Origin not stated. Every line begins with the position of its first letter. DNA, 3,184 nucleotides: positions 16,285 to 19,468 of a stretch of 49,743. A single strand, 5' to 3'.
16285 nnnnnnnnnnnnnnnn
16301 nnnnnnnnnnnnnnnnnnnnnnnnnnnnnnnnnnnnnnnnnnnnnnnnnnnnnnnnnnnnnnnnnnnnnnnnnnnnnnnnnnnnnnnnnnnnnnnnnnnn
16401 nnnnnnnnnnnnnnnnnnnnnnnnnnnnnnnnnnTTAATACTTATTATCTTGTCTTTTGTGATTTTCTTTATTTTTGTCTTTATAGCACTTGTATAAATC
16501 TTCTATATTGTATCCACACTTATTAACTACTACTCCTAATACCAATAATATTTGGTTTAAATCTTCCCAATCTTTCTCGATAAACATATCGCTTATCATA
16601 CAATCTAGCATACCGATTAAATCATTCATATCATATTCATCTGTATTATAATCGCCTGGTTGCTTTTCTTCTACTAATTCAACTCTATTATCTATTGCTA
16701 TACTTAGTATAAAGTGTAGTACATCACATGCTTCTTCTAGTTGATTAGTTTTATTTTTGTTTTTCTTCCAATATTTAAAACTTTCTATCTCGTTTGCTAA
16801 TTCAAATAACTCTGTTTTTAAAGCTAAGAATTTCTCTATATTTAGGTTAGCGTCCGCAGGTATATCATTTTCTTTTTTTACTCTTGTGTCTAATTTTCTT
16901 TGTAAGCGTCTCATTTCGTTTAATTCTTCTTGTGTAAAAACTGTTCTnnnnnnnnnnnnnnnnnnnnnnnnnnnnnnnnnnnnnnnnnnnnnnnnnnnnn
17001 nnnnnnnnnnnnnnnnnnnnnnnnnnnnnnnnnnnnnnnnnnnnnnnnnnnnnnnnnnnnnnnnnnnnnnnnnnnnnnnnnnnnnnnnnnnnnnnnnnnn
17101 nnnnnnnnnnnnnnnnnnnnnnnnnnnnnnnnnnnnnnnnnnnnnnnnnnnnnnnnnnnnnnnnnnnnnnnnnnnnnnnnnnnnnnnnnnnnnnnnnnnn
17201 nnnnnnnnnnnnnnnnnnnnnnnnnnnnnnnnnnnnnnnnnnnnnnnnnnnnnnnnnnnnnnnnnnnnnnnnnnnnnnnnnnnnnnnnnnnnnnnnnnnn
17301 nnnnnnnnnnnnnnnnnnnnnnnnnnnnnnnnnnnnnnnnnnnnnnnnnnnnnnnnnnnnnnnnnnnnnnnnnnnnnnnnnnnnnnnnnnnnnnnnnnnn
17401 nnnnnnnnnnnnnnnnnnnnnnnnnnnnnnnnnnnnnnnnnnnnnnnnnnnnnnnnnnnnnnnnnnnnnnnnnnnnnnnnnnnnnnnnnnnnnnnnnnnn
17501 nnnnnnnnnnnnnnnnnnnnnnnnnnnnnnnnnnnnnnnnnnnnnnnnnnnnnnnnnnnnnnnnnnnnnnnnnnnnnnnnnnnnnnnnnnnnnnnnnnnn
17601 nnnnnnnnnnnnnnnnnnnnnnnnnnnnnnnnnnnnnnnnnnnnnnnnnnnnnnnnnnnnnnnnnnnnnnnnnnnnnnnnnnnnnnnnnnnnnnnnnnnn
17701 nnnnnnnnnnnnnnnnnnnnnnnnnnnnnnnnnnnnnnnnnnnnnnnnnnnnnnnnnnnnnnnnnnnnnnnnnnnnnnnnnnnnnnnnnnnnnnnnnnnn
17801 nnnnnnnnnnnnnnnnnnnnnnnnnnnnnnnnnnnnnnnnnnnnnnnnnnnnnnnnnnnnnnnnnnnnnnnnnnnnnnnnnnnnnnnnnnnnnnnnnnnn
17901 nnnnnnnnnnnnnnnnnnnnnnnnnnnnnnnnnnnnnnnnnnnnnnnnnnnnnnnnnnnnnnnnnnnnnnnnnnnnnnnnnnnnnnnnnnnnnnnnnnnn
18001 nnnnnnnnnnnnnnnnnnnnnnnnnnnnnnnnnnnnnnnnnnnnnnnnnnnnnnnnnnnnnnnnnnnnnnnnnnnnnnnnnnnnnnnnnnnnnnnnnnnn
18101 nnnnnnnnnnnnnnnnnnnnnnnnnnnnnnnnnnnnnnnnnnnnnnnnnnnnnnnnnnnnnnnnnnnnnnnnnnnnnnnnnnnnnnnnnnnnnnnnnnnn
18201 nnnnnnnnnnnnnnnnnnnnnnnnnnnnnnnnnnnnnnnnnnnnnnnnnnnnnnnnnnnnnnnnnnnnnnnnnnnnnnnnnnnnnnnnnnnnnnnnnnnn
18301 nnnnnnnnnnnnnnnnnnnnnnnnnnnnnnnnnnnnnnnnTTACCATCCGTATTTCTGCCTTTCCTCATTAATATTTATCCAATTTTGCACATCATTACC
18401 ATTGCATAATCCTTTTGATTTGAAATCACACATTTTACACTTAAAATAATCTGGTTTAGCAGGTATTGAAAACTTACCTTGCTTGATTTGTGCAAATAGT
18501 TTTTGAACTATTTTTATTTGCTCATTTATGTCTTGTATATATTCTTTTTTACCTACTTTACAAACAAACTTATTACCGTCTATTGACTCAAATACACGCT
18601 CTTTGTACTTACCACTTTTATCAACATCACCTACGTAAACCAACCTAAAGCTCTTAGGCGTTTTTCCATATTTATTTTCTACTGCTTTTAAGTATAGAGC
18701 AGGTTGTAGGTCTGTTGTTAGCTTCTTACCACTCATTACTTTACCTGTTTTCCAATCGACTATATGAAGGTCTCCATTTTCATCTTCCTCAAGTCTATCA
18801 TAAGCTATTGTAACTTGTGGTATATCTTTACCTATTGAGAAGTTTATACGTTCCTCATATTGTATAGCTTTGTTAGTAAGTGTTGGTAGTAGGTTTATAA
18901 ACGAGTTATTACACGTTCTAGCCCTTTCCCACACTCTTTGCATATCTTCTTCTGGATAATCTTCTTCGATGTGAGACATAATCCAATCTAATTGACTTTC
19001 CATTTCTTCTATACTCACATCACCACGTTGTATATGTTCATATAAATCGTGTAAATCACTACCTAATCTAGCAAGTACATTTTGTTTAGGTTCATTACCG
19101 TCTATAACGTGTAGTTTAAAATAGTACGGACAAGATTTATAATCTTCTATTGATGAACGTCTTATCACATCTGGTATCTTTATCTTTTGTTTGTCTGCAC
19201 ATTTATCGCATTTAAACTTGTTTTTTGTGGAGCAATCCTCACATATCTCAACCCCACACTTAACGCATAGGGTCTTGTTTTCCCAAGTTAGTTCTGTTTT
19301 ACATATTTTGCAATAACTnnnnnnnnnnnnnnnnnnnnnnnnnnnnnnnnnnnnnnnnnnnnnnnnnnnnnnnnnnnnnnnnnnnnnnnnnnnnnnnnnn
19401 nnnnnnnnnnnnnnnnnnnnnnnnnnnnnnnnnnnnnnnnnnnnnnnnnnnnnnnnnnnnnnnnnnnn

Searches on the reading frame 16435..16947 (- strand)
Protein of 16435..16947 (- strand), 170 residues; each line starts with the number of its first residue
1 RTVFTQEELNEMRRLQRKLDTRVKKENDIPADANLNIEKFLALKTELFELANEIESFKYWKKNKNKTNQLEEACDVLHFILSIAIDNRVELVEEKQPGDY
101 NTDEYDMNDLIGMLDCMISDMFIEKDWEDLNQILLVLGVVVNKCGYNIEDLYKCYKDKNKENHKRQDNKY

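Call 46: search_protein_families(library=phrogs, proteins=[window:16435-16947:-], max_evalue=0.001)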
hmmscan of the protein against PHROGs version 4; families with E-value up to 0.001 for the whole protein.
window:16435-16947:- (170 aa): 2 families
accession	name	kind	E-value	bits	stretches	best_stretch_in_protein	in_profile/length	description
phrog_173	-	DNA, RNA and nucleotide metabolism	3.2e-33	116.3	1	5-170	28-188/196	nucleoside triphosphate pyrophosphohydrolase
phrog_31995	-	unknown function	0.00038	21.9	1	78-167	4-100/110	-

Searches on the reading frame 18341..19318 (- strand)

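Call 46: search_protein_families(library=phrogs, proteins=[window:18341-19318:-], max_evalue=0.001)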
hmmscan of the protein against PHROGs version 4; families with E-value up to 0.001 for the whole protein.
window:18341-19318:- (325 aa): 2 families
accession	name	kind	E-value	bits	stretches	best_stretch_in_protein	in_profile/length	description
phrog_69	-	DNA, RNA and nucleotide metabolism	2.8e-22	80.4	1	51-305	89-323/501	exonuclease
phrog_1218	-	DNA, RNA and nucleotide metabolism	1.3e-15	58.5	1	51-223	9-200/364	exonuclease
